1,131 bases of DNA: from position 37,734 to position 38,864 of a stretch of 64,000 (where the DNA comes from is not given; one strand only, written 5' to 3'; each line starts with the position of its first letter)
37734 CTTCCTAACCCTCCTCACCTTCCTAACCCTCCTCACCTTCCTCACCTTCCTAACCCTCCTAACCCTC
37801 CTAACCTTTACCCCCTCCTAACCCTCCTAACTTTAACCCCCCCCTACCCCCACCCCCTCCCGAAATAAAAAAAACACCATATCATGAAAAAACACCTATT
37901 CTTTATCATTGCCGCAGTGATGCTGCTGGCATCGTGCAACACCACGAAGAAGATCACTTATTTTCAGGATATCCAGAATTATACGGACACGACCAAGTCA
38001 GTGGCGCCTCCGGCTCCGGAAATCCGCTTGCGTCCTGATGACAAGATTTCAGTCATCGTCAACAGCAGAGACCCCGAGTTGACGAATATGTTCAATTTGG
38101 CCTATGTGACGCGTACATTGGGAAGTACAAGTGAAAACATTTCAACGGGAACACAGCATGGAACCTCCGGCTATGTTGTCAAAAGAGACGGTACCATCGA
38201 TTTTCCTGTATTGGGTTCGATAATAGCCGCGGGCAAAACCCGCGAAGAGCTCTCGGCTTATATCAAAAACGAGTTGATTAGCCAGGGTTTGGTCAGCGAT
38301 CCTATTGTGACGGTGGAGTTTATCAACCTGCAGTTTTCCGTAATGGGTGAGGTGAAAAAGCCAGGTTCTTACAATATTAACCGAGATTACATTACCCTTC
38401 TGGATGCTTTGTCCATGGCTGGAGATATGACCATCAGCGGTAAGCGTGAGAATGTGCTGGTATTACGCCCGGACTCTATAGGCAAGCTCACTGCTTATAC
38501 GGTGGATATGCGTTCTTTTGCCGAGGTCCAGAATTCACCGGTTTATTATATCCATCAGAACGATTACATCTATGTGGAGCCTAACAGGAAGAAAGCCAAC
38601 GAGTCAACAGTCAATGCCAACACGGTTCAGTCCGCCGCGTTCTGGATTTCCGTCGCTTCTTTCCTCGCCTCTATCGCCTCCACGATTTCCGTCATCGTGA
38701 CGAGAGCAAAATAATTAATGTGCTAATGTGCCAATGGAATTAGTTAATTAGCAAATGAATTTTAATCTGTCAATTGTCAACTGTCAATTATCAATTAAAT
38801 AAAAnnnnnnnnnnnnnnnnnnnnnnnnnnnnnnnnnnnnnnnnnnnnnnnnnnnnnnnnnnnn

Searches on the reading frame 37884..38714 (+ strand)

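Call 31: search_protein_families(library=pfam, proteins=[window:37884-38714:+], max_evalue=0.001)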
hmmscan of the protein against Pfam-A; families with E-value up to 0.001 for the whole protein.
window:37884-38714:+ (276 aa): 3 families
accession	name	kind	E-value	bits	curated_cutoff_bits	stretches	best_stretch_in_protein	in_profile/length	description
PF02563.21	Poly_export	-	5.6e-19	68.5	28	1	42-145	2-75/77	Polysaccharide biosynthesis/export protein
PF22461.2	SLBB_2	-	5.6e-09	36.4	27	1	150-231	2-79/79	SLBB domain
PF10531.15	SLBB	-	8e-06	26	27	1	151-196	2-46/55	SLBB domain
